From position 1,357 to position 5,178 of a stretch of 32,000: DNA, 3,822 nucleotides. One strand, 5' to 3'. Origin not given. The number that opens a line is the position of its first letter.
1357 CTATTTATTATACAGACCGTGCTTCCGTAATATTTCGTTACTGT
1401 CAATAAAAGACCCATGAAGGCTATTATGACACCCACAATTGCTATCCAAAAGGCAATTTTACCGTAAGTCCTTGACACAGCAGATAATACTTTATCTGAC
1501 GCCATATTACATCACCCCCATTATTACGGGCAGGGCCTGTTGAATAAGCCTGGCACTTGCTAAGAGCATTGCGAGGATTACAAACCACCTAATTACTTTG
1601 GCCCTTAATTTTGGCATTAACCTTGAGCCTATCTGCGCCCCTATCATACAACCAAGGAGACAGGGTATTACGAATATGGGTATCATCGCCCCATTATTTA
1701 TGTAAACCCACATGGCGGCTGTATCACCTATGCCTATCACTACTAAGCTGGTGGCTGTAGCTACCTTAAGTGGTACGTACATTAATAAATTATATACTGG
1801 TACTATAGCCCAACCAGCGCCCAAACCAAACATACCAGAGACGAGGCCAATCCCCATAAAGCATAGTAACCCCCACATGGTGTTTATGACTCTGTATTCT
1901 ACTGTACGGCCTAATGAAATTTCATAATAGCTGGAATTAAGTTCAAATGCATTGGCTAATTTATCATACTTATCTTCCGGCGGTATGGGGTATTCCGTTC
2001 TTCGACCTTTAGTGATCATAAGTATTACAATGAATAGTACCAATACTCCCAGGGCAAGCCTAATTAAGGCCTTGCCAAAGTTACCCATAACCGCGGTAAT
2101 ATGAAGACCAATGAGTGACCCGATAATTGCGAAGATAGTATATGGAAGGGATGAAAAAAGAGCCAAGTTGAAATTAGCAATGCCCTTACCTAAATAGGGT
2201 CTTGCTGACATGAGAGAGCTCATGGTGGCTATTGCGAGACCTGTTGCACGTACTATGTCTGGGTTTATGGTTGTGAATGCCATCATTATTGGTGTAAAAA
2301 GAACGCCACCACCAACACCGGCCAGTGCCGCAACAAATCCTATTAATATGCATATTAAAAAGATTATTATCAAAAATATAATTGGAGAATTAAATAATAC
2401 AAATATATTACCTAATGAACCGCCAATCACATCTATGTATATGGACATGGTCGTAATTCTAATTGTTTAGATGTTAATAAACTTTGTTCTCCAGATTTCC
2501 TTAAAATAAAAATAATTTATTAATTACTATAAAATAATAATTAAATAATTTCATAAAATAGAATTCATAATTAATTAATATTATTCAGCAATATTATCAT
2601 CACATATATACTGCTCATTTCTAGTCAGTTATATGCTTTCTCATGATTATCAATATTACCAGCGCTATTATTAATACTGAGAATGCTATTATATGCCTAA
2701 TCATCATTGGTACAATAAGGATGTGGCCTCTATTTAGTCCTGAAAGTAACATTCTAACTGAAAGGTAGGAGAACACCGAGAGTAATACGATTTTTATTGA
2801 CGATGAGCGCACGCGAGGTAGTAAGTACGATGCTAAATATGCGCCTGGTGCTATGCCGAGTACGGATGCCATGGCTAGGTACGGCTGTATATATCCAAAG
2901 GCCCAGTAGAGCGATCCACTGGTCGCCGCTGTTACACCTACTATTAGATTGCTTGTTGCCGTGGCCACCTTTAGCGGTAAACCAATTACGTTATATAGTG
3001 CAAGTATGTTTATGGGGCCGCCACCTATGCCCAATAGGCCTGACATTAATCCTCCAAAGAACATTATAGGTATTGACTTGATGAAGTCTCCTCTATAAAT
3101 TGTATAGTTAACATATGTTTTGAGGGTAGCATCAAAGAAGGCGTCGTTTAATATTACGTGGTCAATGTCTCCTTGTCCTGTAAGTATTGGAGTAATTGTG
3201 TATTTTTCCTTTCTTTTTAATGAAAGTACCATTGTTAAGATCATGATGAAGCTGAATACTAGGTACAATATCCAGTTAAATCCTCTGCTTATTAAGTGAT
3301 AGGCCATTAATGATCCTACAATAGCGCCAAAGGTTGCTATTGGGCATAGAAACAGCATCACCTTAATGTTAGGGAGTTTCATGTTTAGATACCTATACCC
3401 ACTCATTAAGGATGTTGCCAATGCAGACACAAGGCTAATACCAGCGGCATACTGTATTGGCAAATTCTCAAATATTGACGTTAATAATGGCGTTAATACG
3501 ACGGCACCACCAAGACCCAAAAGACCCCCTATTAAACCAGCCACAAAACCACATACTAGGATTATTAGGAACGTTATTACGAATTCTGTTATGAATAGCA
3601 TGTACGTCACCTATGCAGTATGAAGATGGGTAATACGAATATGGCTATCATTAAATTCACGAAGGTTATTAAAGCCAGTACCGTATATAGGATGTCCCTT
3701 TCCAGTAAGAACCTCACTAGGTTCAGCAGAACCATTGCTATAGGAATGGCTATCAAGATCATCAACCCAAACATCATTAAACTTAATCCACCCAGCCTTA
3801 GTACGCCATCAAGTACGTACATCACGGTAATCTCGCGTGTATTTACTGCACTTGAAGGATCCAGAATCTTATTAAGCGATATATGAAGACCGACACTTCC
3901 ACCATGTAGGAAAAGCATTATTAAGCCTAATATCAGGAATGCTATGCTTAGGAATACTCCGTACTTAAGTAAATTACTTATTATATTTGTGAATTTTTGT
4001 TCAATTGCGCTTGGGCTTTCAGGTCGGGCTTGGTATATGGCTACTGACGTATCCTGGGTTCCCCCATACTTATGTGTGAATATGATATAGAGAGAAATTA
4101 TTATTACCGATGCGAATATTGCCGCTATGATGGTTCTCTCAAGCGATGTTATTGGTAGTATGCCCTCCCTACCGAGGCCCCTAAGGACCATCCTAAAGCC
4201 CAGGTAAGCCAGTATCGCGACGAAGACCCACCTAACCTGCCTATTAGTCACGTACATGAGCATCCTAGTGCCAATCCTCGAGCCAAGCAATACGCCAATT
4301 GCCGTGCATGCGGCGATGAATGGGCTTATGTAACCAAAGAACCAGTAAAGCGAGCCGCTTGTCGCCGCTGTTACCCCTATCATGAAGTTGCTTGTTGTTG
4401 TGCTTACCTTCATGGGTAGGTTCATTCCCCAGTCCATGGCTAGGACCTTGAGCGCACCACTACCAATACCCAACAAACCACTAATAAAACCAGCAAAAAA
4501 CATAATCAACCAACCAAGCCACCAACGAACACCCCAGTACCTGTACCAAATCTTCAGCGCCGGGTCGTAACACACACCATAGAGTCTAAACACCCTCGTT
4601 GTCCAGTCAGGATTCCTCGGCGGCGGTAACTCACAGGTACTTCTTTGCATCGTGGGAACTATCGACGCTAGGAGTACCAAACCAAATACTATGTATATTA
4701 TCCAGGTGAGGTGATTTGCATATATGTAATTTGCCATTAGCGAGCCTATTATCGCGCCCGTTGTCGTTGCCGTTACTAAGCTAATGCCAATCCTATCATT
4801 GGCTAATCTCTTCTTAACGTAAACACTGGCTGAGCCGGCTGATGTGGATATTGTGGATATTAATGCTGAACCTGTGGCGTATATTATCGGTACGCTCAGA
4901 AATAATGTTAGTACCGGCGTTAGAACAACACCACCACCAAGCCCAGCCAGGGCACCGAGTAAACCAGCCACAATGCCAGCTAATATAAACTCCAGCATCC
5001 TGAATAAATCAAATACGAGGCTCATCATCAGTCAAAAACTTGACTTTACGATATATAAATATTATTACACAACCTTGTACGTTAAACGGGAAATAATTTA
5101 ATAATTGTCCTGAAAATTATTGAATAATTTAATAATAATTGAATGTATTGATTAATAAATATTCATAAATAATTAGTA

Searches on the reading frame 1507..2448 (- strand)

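Call 21: search_protein_families(library=pfam, proteins=[window:1507-2448:-], max_evalue=0.001)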
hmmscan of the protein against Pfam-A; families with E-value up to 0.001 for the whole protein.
window:1507-2448:- (313 aa): 1 family
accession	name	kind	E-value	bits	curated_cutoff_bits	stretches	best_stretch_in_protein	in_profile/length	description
PF01925.25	TauE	-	4.6e-42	144.7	32.6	1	29-301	1-237/237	Sulfite exporter TauE/SafE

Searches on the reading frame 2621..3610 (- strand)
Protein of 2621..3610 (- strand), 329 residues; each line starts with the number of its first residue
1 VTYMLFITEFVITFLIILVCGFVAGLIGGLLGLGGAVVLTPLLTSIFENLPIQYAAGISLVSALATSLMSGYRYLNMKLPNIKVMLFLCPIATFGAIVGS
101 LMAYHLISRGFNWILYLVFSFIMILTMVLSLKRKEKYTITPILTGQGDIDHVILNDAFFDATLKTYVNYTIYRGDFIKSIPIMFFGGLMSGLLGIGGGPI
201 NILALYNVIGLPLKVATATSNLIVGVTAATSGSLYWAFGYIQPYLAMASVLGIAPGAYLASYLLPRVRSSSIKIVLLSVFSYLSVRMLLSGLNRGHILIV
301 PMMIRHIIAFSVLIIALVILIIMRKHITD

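Call 21: search_protein_families(library=pfam, proteins=[window:2621-3610:-], max_evalue=0.001)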
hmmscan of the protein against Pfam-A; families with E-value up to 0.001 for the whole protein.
window:2621-3610:- (329 aa): 1 family
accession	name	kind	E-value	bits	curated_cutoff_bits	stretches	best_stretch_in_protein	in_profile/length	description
PF01925.25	TauE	-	7.8e-43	147.3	32.6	1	17-287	1-237/237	Sulfite exporter TauE/SafE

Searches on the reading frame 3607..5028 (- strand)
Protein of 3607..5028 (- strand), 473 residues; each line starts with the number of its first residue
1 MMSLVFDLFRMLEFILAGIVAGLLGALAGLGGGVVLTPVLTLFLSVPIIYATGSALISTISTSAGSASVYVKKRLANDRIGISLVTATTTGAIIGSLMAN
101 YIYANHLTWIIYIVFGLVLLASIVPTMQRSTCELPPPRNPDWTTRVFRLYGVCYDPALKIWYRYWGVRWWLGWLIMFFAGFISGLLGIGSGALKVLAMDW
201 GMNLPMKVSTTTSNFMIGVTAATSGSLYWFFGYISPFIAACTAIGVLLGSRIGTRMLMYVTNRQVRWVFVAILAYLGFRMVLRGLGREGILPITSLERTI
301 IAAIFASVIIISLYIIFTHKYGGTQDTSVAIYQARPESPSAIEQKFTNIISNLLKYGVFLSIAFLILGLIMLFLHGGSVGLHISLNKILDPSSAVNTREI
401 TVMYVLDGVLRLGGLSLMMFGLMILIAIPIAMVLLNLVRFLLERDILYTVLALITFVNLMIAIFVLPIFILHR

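Call 21: search_protein_families(library=pfam, proteins=[window:3607-5028:-], max_evalue=0.001)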
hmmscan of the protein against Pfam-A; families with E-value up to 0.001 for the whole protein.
window:3607-5028:- (473 aa): 2 families
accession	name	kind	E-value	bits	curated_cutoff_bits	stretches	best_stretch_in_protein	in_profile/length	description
PF01925.25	TauE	-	3.9e-43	148.3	32.6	1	15-280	2-237/237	Sulfite exporter TauE/SafE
PF07843.16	DUF1634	-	2.8e-23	82.4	27.5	1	350-464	1-102/102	Protein of unknown function (DUF1634)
